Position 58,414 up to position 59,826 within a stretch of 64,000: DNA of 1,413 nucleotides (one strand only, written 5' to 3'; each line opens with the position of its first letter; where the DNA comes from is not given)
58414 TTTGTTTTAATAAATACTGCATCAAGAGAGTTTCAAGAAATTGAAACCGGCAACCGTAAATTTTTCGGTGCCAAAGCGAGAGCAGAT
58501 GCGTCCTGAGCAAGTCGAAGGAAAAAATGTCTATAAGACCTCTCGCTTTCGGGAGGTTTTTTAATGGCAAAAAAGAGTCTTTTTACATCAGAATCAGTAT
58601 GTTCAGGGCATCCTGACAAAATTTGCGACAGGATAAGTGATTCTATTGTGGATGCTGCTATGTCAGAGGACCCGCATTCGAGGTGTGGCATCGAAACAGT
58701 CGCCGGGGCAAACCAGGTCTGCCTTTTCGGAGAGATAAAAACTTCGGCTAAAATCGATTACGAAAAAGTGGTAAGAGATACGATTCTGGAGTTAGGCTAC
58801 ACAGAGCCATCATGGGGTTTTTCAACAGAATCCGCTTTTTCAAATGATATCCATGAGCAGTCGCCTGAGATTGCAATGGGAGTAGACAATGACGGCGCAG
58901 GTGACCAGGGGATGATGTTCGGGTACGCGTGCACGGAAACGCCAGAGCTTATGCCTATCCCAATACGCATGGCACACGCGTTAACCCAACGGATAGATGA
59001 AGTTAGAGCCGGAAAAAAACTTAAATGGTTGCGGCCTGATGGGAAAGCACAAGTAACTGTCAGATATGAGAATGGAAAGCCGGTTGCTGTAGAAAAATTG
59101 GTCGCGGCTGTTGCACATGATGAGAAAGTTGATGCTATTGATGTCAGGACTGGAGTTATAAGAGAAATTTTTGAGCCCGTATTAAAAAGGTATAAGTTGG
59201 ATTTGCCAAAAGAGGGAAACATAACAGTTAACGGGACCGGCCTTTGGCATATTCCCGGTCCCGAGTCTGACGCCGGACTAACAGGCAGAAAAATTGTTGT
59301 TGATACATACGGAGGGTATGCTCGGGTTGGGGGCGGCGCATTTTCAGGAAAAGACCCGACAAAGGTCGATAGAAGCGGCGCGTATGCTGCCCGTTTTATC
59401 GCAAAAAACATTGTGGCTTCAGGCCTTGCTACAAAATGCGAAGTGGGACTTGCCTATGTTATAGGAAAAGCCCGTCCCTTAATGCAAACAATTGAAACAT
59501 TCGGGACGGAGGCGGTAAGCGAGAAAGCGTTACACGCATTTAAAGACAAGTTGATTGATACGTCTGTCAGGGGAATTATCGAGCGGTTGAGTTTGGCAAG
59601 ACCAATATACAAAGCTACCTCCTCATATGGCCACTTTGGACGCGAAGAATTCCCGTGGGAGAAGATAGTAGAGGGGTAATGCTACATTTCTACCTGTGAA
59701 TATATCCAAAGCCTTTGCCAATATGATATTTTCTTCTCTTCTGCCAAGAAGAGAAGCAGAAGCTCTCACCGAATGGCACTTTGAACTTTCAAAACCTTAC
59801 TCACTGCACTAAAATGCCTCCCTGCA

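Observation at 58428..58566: SAM-riboswitch-like leader with a terminator/antiterminator switch immediately upstream of metK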

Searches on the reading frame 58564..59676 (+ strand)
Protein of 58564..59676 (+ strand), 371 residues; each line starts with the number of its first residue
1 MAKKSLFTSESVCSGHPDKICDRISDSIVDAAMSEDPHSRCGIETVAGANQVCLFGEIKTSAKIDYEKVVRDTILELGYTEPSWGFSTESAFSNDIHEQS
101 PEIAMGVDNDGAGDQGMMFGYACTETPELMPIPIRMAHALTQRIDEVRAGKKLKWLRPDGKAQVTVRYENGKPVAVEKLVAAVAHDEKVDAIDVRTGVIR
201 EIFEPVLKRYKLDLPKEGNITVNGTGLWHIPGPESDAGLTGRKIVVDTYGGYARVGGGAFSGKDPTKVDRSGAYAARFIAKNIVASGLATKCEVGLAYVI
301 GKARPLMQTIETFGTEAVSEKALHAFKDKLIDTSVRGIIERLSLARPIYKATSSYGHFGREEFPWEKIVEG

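Call 7: find_related_loci(query=window:58564-59676:+, collection=genome_contigs, flank=3000)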
Query window:58564-59676:+ (371 aa) in genome_contigs; peptide patterns used: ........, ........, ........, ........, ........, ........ (x = any residue, [..] = any of these).
600 stretches matched a pattern (row limit reached: there are more); 600 encode a relative of the query (tblastn E <= 1e-3); the best 80 are kept; 80 distinct loci.
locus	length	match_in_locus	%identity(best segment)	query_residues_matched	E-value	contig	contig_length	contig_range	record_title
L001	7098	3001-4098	60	4-370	9e-153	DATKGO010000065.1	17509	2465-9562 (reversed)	MAG TPA_asm: Patescibacteria group bacterium isolate SMAG_U14553 k141_11147, whole genome shotgun sequence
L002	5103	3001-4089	54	6-369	2e-133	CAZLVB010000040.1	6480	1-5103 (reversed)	MAG TPA_asm: uncultured Gammaproteobacteria bacterium isolate SRP269290_co3_1053 genome assembly, contig: NODE_17409_len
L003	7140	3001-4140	53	3-367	6e-127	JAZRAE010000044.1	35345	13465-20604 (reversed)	MAG: Eubacteriales bacterium isolate T1900045144_TC20190138.MAGScoT_cleanbin_000022 SGB_4934_k141_702890, whole genome s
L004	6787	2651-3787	53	3-366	3e-125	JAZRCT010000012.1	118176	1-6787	MAG: Eubacteriales bacterium isolate T1900045511_YK20190205.MAGScoT_cleanbin_000008 SGB_7558_k141_2276213, whole genome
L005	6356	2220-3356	52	4-367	1e-124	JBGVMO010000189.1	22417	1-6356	MAG: Eubacteriales bacterium isolate fecal_MAG_256 fecal_MAG_256_contig_0189, whole genome shotgun sequence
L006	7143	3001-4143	51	3-368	1e-123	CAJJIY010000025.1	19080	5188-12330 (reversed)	MAG TPA_asm: uncultured Clostridiales bacterium isolate ERR321646-bin.55 genome assembly, contig: NODE_1879_length_19080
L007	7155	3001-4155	52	1-367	2e-123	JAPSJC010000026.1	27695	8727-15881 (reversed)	MAG: Ureibacillus sp. isolate RM46_bin.044 NODE_465_length_27695_cov_25.843079, whole genome shotgun sequence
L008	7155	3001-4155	52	1-367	1e-123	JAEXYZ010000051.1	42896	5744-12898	MAG: Bacillota bacterium isolate OH_HDB_211 k127_500867, whole genome shotgun sequence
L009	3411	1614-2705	52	6-368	2e-126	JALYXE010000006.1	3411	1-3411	MAG: Acidobacteriota bacterium isolate KAP bin5 SD1490-92_k127_977805, whole genome shotgun sequence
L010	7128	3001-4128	52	4-367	8e-123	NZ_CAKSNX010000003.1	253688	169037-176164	MAG: uncultured Ruminococcus sp. isolate REFINED_METABAT215_TOP10_CONTIGS_1500_ASSEMBLY_K77_MERGED__Hadza_MoBio_hadza-I-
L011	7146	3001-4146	51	1-367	1e-122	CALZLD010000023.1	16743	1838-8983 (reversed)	MAG: uncultured Clostridia bacterium isolate SRR3178347_bin.56_metaWRAP_v1.3_MAG genome assembly, contig: ERZ8974935.142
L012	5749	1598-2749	52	1-367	5e-123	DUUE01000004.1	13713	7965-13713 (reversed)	MAG TPA_asm: Bacillota bacterium isolate AS08sgBPME_165 287741_AS08, whole genome shotgun sequence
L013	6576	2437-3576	52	3-367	3e-122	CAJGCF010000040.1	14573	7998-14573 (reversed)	MAG: uncultured Clostridia bacterium isolate MAG09 genome assembly, contig: k141_4661820_length_14573_cov_15.6497, whole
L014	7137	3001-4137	52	4-367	5e-122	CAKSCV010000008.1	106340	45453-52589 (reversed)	MAG: uncultured Eubacteriales bacterium isolate REFINED_METABAT215_TOP10_CONTIGS_1500_ASSEMBLY_K77_MERGED__Hadza_MoBio_h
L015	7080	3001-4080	52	7-367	1e-121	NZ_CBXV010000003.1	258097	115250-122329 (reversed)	Pyrinomonas methylaliphatogenes strain K22, whole genome shotgun sequence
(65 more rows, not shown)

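Call 8: search_protein_families(library=pfam, proteins=[window:58564-59676:+])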
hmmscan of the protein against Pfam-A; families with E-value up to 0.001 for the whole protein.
window:58564-59676:+ (371 aa): 3 families
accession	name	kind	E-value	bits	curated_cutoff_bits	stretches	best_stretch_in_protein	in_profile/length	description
PF02773.21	S-AdoMet_synt_C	-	7.4e-59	198.1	25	1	230-367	1-138/138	S-adenosylmethionine synthetase, C-terminal domain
PF02772.21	S-AdoMet_synt_M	-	5.8e-38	130.1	29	1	110-226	2-118/120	S-adenosylmethionine synthetase, central domain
PF00438.25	S-AdoMet_synt_N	-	4.2e-34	117.5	33.1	1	5-101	2-99/99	S-adenosylmethionine synthetase, N-terminal domain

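Call 11: find_homologous_proteins(query=window:58564-59676:+, max_evalue=1e-60)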
Query window:58564-59676:+ (371 aa): 8000 proteins with E <= 1e-60 among 8000 candidates; the best 120 are listed.
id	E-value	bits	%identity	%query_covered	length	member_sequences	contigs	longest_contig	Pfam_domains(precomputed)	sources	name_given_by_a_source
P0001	0.0e+0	1104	78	85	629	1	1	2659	PF00438.26,PF02772.22,PF02773.22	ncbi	-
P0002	5.4e-248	840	100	100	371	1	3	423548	PF00438.26,PF02772.22,PF02773.22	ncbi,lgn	-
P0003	4.6e-215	732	87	99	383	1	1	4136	PF00438.26,PF02772.22,PF02773.22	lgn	-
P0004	6.1e-214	728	86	99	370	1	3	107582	PF00438.26,PF02772.22,PF02773.22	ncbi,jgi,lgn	-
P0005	1.8e-211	720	85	99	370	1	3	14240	PF00438.26,PF02772.22,PF02773.22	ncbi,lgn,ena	-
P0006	4.0e-210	716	83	99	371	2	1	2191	PF00438.26,PF02772.22,PF02773.22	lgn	-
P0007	6.3e-206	702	83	99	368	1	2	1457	PF00438.26,PF02772.22,PF02773.22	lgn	-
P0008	5.1e-202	689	81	98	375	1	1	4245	PF00438.26,PF02772.22,PF02773.22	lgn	-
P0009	5.2e-202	689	82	98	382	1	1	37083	PF00438.26,PF02772.22,PF02773.22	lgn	-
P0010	2.3e-201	687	80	99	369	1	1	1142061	PF00438.26,PF02772.22,PF02773.22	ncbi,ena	-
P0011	2.6e-201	687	80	100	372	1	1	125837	PF00438.26,PF02772.22,PF02773.22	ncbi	-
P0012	8.8e-201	685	79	100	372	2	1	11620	PF00438.26,PF02772.22,PF02773.22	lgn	-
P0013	1.3e-200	684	79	100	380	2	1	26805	PF00438.26,PF02772.22,PF02773.22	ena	-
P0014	1.4e-200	684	79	100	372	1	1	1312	PF00438.26,PF02772.22,PF02773.22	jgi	jgi:S-adenosylmethionine synthetase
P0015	1.9e-200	684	80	100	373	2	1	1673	PF00438.26,PF02772.22,PF02773.22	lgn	-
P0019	2.8e-199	680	79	100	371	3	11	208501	PF00438.26,PF02772.22,PF02773.22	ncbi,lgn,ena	-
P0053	1.1e-196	671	79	98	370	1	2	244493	PF00438.26,PF02772.22,PF02773.22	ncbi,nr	ncbi:MAG TPA: methionine adenosyltransferase [Candidatus Saccharimonadales bacterium]|nr:methionine 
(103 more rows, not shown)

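Call 13: find_encoding_contigs(protein=P0002, flank=1500, max_places=3)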
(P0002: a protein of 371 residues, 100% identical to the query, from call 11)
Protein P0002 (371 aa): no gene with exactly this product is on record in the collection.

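Call 14: find_encoding_contigs(protein=P0004, flank=1500, max_places=3)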
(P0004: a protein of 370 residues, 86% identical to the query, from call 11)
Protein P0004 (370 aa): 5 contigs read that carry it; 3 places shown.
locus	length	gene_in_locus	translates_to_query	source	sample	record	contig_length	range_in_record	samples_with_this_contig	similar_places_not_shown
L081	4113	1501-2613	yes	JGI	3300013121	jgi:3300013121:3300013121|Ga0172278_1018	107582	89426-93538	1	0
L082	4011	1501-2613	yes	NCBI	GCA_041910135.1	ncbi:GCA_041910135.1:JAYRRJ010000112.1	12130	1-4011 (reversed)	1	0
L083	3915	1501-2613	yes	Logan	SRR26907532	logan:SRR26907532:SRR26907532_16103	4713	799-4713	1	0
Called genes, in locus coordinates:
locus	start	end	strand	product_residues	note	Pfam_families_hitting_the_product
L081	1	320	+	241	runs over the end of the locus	PF01988:VIT1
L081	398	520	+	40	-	-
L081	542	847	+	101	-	-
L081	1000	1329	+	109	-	-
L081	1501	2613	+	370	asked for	PF00438:S-AdoMet_synt_N, PF02772:S-AdoMet_synt_M, PF02773:S-AdoMet_synt_C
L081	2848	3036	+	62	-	-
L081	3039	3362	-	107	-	-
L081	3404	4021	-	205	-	-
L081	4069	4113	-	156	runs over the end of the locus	-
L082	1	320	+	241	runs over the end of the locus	PF01988:VIT1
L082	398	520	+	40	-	-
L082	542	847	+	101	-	-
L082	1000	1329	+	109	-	-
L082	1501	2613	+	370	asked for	PF00438:S-AdoMet_synt_N, PF02772:S-AdoMet_synt_M, PF02773:S-AdoMet_synt_C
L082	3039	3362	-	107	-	-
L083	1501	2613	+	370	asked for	PF00438:S-AdoMet_synt_N, PF02772:S-AdoMet_synt_M, PF02773:S-AdoMet_synt_C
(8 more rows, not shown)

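Call 15: find_encoding_contigs(protein=P0005, flank=1500, max_places=3)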
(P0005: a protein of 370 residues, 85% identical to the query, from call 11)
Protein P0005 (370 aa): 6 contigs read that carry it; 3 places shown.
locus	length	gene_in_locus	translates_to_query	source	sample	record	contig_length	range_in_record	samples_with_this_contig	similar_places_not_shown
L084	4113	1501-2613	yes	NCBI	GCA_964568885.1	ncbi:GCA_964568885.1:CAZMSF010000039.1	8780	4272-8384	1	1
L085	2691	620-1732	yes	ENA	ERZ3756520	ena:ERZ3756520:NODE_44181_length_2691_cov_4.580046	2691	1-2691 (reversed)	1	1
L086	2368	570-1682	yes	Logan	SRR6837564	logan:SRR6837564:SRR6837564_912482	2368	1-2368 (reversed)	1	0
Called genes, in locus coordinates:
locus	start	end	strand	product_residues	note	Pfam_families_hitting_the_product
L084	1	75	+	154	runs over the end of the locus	PF01988:VIT1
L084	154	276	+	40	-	-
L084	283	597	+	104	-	-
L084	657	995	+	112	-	-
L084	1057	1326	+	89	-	-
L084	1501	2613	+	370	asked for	PF00438:S-AdoMet_synt_N, PF02772:S-AdoMet_synt_M, PF02773:S-AdoMet_synt_C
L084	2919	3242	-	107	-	-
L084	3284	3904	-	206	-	-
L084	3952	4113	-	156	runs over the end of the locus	-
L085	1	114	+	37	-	?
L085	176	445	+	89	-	-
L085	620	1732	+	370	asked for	PF00438:S-AdoMet_synt_N, PF02772:S-AdoMet_synt_M, PF02773:S-AdoMet_synt_C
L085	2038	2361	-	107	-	-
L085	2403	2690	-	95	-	?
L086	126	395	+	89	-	-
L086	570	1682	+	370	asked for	PF00438:S-AdoMet_synt_N, PF02772:S-AdoMet_synt_M, PF02773:S-AdoMet_synt_C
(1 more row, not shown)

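Call 17: find_encoding_contigs(protein=P0010, flank=1200, max_places=2)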
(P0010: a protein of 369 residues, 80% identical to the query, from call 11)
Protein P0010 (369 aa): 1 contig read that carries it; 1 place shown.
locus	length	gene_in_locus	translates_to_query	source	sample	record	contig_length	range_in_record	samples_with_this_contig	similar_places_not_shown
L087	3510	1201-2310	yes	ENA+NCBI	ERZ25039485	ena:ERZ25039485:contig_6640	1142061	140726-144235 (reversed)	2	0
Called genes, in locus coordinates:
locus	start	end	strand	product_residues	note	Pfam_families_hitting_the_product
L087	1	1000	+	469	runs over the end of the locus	PF01565:FAD_binding_4, PF02913:FAD-oxidase_C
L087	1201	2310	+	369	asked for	PF00438:S-AdoMet_synt_N, PF02772:S-AdoMet_synt_M, PF02773:S-AdoMet_synt_C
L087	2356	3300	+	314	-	PF00294:PfkB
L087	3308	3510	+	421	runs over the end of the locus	PF05221:AdoHcyase, PF02826:2-Hacid_dh_C, PF00670:AdoHcyase_NAD, PF07991:KARI_N (weak)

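Call 18: find_encoding_contigs(protein=P0011, flank=1200, max_places=2)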
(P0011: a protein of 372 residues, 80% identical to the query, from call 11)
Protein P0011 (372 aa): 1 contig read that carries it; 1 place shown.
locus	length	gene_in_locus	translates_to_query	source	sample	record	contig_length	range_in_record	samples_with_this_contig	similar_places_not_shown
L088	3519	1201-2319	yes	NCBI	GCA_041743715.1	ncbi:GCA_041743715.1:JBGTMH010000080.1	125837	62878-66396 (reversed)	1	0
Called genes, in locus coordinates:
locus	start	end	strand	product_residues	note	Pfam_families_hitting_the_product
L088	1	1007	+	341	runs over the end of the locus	-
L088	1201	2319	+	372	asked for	PF00438:S-AdoMet_synt_N, PF02772:S-AdoMet_synt_M, PF02773:S-AdoMet_synt_C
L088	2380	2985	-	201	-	-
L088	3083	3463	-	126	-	-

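Call 19: find_encoding_contigs(protein=P0019, flank=1200, max_places=4)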
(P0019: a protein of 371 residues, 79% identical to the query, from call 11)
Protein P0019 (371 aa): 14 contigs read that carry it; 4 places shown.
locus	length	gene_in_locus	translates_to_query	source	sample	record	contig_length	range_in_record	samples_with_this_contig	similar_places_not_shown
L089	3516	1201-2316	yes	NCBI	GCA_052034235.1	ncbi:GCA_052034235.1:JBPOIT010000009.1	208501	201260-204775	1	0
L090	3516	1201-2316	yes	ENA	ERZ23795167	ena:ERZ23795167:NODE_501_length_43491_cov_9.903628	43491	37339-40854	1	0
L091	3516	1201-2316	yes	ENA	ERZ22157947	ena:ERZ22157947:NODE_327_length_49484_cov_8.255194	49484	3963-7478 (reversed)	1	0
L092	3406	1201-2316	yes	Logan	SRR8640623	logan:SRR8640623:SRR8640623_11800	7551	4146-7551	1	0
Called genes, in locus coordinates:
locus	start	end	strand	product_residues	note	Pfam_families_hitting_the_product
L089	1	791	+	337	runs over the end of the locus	-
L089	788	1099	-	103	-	-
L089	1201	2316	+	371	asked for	PF00438:S-AdoMet_synt_N, PF02772:S-AdoMet_synt_M, PF02773:S-AdoMet_synt_C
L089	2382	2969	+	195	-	PF00404:Dockerin_1 (weak)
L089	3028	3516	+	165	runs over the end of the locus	-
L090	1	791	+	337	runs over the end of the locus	-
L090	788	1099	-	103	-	-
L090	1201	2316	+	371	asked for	PF00438:S-AdoMet_synt_N, PF02772:S-AdoMet_synt_M, PF02773:S-AdoMet_synt_C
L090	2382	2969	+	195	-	PF00404:Dockerin_1 (weak)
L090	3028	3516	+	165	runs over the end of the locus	-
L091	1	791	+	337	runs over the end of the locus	-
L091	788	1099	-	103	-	-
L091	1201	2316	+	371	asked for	PF00438:S-AdoMet_synt_N, PF02772:S-AdoMet_synt_M, PF02773:S-AdoMet_synt_C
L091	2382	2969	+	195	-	PF00404:Dockerin_1 (weak)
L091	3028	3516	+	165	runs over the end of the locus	-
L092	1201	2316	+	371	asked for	PF00438:S-AdoMet_synt_N, PF02772:S-AdoMet_synt_M, PF02773:S-AdoMet_synt_C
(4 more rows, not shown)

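Call 20: find_encoding_contigs(protein=P0053, flank=1200, max_places=2)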
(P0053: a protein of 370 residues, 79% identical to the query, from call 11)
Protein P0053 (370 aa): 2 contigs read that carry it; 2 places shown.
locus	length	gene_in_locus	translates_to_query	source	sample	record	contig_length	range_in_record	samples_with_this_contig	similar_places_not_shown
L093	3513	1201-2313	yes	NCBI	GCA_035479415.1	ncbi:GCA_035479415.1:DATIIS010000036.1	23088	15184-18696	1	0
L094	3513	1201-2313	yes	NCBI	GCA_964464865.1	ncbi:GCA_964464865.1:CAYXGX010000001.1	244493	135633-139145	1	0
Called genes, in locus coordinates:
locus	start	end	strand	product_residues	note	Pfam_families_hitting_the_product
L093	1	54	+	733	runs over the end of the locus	PF26449:DUF8128, PF01935:DUF87 (weak), PF10412:TrwB_AAD_bind (faint), PF12696:TraG-D_C (weak)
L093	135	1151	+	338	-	-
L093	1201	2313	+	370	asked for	PF00438:S-AdoMet_synt_N, PF02772:S-AdoMet_synt_M, PF02773:S-AdoMet_synt_C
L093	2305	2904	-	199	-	-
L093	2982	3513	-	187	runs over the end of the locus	-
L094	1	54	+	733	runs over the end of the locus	PF26449:DUF8128, PF01935:DUF87 (weak), PF10412:TrwB_AAD_bind (faint), PF12696:TraG-D_C (weak)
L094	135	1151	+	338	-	-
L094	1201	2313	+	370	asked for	PF00438:S-AdoMet_synt_N, PF02772:S-AdoMet_synt_M, PF02773:S-AdoMet_synt_C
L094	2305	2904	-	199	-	-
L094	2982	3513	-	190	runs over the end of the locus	-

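Call 61: list_cluster_members(proteins=[P0002, P0004, P0010])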
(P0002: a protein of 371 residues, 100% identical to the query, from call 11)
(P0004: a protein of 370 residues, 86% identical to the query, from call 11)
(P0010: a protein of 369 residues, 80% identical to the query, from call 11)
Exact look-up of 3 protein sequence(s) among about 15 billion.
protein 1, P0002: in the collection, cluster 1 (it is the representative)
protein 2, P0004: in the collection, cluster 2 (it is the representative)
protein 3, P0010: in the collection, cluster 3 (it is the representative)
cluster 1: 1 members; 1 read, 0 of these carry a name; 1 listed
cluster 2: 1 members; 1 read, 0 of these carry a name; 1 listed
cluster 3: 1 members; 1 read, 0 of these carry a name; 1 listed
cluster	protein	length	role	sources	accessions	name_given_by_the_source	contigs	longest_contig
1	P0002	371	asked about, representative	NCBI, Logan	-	-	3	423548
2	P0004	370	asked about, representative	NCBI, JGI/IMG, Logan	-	-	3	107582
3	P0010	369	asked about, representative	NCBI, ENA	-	-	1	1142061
